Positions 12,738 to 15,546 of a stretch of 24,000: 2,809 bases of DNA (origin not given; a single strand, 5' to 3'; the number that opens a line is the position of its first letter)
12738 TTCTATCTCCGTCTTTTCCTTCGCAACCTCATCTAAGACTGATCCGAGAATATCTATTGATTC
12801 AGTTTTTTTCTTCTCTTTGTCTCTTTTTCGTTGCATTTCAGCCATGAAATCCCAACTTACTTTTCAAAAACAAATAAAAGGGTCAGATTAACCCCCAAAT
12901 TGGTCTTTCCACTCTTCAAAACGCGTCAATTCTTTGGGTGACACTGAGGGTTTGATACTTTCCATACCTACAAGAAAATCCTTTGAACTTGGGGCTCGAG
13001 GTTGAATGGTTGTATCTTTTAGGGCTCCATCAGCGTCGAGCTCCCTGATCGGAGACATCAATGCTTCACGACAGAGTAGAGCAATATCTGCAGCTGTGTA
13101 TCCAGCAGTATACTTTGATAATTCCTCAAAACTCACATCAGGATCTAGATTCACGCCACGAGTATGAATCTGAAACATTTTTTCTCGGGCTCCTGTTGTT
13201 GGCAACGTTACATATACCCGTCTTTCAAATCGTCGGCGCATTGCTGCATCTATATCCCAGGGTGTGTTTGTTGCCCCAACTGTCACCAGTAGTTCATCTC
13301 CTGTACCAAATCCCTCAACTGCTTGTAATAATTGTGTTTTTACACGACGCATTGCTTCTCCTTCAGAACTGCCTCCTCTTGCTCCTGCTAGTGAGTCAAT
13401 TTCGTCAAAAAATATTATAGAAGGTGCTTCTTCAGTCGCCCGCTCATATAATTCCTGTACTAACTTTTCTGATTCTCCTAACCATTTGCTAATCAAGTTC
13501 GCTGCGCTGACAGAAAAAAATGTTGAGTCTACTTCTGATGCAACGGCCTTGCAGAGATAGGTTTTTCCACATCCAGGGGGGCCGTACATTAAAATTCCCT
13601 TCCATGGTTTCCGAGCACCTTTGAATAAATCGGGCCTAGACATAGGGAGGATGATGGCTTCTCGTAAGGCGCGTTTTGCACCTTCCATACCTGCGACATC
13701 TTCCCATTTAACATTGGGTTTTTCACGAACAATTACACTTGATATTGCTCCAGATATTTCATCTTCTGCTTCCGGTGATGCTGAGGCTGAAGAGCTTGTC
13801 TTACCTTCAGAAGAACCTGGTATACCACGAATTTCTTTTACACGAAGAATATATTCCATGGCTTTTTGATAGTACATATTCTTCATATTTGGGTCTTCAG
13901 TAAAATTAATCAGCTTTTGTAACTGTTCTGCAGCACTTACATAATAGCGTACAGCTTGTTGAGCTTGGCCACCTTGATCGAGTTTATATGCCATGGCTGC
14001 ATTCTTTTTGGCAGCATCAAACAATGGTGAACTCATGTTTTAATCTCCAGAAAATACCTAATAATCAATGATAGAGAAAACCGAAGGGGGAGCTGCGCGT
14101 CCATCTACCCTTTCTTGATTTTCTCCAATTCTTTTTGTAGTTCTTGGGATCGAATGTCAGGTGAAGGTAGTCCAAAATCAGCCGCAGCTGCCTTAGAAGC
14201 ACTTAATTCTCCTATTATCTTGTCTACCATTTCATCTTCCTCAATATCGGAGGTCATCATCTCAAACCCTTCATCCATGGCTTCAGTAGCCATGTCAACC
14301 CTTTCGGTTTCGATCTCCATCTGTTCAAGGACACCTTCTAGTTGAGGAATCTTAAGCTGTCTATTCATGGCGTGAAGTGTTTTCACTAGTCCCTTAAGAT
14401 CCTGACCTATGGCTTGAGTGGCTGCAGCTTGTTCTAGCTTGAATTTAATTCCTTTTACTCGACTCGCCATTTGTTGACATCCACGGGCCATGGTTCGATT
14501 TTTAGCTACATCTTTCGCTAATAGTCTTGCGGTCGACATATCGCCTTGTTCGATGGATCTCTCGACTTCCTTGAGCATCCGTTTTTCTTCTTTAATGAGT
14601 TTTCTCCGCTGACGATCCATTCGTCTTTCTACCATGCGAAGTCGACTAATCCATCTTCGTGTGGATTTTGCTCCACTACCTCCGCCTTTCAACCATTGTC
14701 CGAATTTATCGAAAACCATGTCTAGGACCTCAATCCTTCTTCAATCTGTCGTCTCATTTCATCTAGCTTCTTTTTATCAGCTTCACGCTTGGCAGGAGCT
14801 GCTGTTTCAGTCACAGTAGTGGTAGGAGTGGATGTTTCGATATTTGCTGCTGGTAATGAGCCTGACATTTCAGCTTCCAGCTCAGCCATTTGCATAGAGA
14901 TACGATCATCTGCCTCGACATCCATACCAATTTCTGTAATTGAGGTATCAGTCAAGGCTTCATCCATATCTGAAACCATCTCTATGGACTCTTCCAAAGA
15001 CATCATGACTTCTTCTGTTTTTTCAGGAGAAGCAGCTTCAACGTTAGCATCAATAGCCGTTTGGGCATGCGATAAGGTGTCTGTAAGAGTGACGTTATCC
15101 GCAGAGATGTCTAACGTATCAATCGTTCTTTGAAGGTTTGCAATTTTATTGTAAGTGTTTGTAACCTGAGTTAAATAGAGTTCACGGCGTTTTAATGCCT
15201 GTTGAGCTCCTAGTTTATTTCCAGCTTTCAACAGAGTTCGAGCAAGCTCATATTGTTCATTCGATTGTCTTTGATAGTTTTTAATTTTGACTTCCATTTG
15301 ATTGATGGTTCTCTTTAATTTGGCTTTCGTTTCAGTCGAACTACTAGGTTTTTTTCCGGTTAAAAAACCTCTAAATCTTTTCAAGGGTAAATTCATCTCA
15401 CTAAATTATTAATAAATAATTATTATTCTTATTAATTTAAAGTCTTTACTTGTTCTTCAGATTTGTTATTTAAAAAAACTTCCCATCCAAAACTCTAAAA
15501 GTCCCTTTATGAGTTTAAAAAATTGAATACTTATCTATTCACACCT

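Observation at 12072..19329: Near-complete eukaryote-type ESCRT-I/-II/-III plus Vps4 gene cluster in an archaeal core-genome context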

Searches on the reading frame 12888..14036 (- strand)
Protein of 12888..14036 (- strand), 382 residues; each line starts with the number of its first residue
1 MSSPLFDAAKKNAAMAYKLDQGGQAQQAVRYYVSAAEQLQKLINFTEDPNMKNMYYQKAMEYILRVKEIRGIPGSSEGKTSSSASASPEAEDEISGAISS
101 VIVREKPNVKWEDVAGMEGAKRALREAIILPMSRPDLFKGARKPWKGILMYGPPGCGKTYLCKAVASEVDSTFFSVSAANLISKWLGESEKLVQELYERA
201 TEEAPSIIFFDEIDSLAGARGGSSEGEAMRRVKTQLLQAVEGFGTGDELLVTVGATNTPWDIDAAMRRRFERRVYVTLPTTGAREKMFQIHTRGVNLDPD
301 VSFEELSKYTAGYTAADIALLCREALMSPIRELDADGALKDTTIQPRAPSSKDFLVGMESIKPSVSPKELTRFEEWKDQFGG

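Call 3: search_protein_families(library=pfam, proteins=[window:12888-14036:-], max_evalue=1)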
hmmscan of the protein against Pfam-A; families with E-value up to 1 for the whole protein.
window:12888-14036:- (382 aa): 31 families (the best 25 are shown)
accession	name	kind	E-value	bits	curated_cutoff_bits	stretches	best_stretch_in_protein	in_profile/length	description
PF00004.35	AAA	-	1.7e-39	135.7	21.2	1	148-277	1-130/131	ATPase family associated with various cellular activities (AAA)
PF17862.7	AAA_lid_3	-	3e-11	43.1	27.2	1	300-333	1-34/45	AAA+ lid domain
PF04212.24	MIT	-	2.4e-08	34.4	30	1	7-70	2-65/66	MIT (microtubule interacting and transport) domain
PF09336.16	Vps4_C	-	1.9e-07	31.4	21.3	1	350-381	30-61/61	Vps4 C terminal oligomerisation domain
PF07724.20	AAA_2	-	5.8e-06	26.9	27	1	147-242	5-101/166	AAA domain (Cdc48 subfamily)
PF13173.12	AAA_14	-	6.5e-06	26.6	27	1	148-218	5-76/129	AAA domain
PF05496.18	RuvB_N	-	3.6e-05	24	27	1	146-216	34-96/159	Holliday junction DNA helicase RuvB P-loop domain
PF13401.12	AAA_22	-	0.00011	22.9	27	1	148-179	8-42/130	AAA domain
PF06068.19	TIP49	-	0.00025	20.8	23.8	1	115-196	24-103/347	TIP49 P-loop domain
PF13191.12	AAA_16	-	0.00048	21.1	32.6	1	146-244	25-128/167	AAA ATPase domain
PF07728.20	AAA_5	-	0.00074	20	22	1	148-215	2-77/139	AAA domain (dynein-related subfamily)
PF01443.25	Viral_helicase1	-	0.00087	19.6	21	1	150-215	3-70/228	Viral superfamily 1 RNA helicase core domain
PF13207.12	AAA_17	-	0.0016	19.2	27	1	151-177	1-27/136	AAA domain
PF00910.28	RNA_helicase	-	0.0022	18.9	21.5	1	148-173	1-26/105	RNA helicase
PF01637.24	ATPase_2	-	0.0032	17.7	33.2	1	142-171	17-46/225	ATPase domain predominantly from Archaea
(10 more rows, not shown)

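Call 41: search_solved_structures(query=window:12888-14036:-, max_evalue=1e-40)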
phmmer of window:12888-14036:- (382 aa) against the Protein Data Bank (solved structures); distinct sequences matched with E-value up to 1e-40: 203 (the best 60 are shown).
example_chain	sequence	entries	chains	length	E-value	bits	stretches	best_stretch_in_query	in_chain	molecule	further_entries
5g4g_A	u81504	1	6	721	1.2e-112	379.9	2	102-371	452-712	VCP-LIKE ATPASE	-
5g4f_A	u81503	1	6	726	1.2e-112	379.9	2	102-371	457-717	VCP-LIKE ATPASE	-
5vc7_A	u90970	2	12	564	9.5e-112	377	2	102-372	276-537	VCP-like ATPase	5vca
9m4n_A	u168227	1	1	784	1.5e-107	363.1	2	103-333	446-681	Cell division control protein 48 homolog A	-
9m3v_A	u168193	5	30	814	1.8e-107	362.9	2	103-333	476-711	Cell division control protein 48 homolog A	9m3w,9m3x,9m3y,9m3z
7wub_C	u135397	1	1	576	8.1e-102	344.3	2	101-334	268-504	Transitional endoplasmic reticulum ATPase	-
7wub_D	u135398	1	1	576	1e-101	344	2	101-333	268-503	Transitional endoplasmic reticulum ATPase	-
1r7r_A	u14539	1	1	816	1.5e-101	343.4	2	101-333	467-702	Transitional endoplasmic reticulum ATPase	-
7rlj_A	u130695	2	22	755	1.5e-101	343.4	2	103-333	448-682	Transitional endoplasmic reticulum ATPase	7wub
5c18_A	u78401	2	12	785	1.6e-101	343.3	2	101-333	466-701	Transitional endoplasmic reticulum ATPase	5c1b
8yka_A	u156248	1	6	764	1.6e-101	343.3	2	103-333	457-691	Transitional endoplasmic reticulum ATPase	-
7y4w_A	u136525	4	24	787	1.8e-101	343.1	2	103-333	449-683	Transitional endoplasmic reticulum ATPase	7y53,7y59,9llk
7rlh_A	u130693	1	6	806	1.8e-101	343.1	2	101-333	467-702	Transitional endoplasmic reticulum ATPase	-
5c19_A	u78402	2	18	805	1.9e-101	343.1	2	101-333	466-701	Transitional endoplasmic reticulum ATPase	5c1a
7rlg_A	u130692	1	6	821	1.9e-101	343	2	101-333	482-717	Transitional endoplasmic reticulum ATPase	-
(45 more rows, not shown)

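Call 66: search_protein_families(library=ncbifam, proteins=[window:12888-14036:-], max_evalue=0.001)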
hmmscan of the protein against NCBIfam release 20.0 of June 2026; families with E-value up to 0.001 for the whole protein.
window:12888-14036:- (382 aa): 27 families (the best 25 are shown)
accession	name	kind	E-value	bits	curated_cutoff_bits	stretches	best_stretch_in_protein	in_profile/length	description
NF041006.2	cell_div_CdvC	equivalog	9.9e-88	294.5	650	1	5-380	7-368/370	cell division protein CdvC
TIGR01243.1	CDC48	subfamily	1.4e-71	241.9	802.65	1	97-378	438-727/733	CDC48 family AAA ATPase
NF003069.1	PRK03992.1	subfamily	2e-63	214.8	500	1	95-333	114-356/379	proteasome-activating nucleotidase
TIGR01242.2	TIGR01242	subfamily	1.6e-62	211.6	500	1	97-333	99-339/362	proteasome-activating nucleotidase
TIGR01241.2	FtsH_fam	equivalog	2.5e-54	185.1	600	1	93-332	143-385/598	ATP-dependent zinc metalloprotease FtsH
NF047747.1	PrtsmActNtasePan2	equivalog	3.7e-53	181.2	700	1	97-337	136-380/397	proteasome-activating nucleotidase Pan2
NF047748.1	PrtsmActNtasePan1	equivalog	4.4e-52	177.5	750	1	91-333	127-373/405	proteasome-activating nucleotidase Pan1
NF008004.0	PRK10733.1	equivalog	2e-38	131.8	1008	1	108-327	148-370/644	ATP-dependent zinc metalloprotease FtsH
TIGR03689.1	pup_AAA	equivalog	6.1e-34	117.6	504.75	1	98-291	168-377/512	proteasome ATPase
NF042959.1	IteA_antiphage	equivalog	6e-33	114.5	510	1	146-327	126-302/367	anti-phage ATPase IteA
NF003229.0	PRK04195.1-5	equivalog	2.8e-08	32.9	280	1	111-218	16-117/413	replication factor C large subunit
TIGR03922.1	T7SS_EccA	equivalog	2.9e-07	29.5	466.65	1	112-273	276-445/557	type VII secretion AAA-ATPase EccA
NF003745.1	PRK05342.1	equivalog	3.3e-06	26.2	359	1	148-224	112-194/418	ATP-dependent Clp protease ATP-binding subunit ClpX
NF003230.0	PRK04195.1-6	equivalog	6.1e-06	25.2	441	1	112-225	14-120/494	replication factor C large subunit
NF033606.1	heat_AAA_ClpK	exception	7.8e-06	24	1900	0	112-169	613-667/949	heat shock survival AAA family ATPase ClpK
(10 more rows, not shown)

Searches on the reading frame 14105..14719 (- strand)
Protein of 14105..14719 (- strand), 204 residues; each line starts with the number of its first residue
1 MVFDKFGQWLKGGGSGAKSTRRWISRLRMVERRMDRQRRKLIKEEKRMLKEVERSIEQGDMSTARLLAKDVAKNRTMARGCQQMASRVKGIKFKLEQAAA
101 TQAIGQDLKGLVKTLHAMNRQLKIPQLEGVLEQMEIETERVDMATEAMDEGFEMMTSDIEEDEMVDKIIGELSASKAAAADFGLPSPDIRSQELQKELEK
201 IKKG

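Call 3: search_protein_families(library=pfam, proteins=[window:14105-14719:-], max_evalue=1)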
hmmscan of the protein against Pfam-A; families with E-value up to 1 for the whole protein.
window:14105-14719:- (204 aa): 4 families
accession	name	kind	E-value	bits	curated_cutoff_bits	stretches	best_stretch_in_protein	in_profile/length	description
PF03357.26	Snf7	-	2.7e-18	66.7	27.3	1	23-174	2-155/171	Snf7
PF02601.20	Exonuc_VII_L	-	0.032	14.1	35.9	1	20-156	142-283/315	Exonuclease VII, large subunit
PF01700.22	Orbi_VP3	-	0.062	11.4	27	1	99-151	146-199/887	Orbivirus VP3 (T2) protein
PF11239.13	DUF3040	-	0.16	12.7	24.7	1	41-75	3-39/84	Protein of unknown function (DUF3040)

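Call 39: search_solved_structures(query=window:14105-14719:-, max_evalue=0.1)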
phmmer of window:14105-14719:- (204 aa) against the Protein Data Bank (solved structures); distinct sequences matched with E-value up to 0.1: 11.
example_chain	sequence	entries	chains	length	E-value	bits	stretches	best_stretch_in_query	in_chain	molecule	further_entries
7zcg_B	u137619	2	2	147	1.8e-18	70.8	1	27-153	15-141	Charged multivesicular body protein 2a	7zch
6e8g_T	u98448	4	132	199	3.5e-13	53.5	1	23-185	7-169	Charged multivesicular body protein 1b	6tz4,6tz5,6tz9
8v2q_A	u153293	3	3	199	1.4e-12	51.6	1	23-185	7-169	Charged multivesicular body protein 1b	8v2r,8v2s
3jc1_Ab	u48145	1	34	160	2.3e-12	50.8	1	25-173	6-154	Charged multivesicular body protein 1b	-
2gd5_A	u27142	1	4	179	5.5e-08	36.6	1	21-176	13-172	Charged multivesicular body protein 3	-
3frt_A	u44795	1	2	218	5.8e-08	36.5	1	21-180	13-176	Charged multivesicular body protein 3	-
13gm_C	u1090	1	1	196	1.9e-07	34.8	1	26-174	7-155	Charged multivesicular body protein 1a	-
7zcg_A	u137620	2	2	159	3.3e-06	30.8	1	21-164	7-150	Charged multivesicular body protein 3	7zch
6zh3_B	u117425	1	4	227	9.3e-06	29.3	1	18-198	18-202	Vacuolar protein-sorting-associated protein 24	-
3frv_A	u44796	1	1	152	1.4e-05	28.8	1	20-153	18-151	Charged multivesicular body protein 3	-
9s9j_A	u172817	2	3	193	0.029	17.9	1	26-148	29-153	Cell division protein CdvB, Vps2 like protein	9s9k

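Call 66: search_protein_families(library=ncbifam, proteins=[window:14105-14719:-], max_evalue=0.001)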
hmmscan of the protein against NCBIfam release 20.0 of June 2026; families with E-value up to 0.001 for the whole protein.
window:14105-14719:- (204 aa): 1 family
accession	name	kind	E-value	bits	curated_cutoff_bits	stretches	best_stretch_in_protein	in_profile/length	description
NF041008.1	cell_div_CdvB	equivalog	0.00049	19.9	370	1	26-171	31-175/260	cell division protein CdvB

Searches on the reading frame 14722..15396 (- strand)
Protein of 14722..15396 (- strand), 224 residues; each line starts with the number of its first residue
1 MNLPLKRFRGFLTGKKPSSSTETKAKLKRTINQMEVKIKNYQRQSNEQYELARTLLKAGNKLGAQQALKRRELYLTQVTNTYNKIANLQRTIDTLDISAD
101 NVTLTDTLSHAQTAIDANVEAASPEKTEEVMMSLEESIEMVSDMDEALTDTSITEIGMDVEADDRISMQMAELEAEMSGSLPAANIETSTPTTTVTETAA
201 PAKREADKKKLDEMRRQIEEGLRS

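Call 3: search_protein_families(library=pfam, proteins=[window:14722-15396:-], max_evalue=1)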
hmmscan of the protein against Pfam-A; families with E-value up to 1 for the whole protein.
window:14722-15396:- (224 aa): 5 families
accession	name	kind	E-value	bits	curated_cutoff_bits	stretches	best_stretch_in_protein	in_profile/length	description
PF03357.26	Snf7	-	2e-11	44.3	27.3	1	22-180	1-156/171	Snf7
PF04426.17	Bul1_C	-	0.075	12.9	24.2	1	25-136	78-188/272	Bul1 C terminus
PF06413.17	Neugrin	-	0.12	12.5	24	1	24-139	71-186/218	Neugrin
PF03635.23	Vps35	-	0.13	11.2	35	1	24-204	278-455/726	Vacuolar protein sorting-associated protein 35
PF09981.14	DUF2218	-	0.32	11.9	29.1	1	69-145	7-81/88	Uncharacterized protein conserved in bacteria (DUF2218)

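Call 40: search_solved_structures(query=window:14722-15396:-, max_evalue=0.1)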
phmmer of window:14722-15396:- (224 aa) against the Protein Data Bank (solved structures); distinct sequences matched with E-value up to 0.1: 6.
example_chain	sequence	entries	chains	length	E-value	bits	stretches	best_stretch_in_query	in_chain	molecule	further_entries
9ftl_A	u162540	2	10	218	8.3e-29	104.2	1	9-208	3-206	Heimdallarchaeota archaeon AB_125 ESCRT-IIIB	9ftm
5fd7_A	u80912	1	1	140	0.00043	23.7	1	15-148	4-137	Vacuolar-sorting protein SNF7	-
5fd9_A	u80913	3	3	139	0.00067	23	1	15-148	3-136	Vacuolar-sorting protein SNF7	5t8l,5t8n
9jsd_A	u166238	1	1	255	0.00068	23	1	15-149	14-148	Vacuolar-sorting protein SNF7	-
8wb6_A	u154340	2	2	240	0.00098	22.5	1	15-182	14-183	SNF7 isoform 1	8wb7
9fn1_U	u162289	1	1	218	0.006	19.9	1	22-219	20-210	Vps20/32/60-like protein (ESCRT-III)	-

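Call 66: search_protein_families(library=ncbifam, proteins=[window:14722-15396:-], max_evalue=0.001)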
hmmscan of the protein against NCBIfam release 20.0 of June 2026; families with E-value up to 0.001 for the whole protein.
window:14722-15396:- (224 aa): 0 families
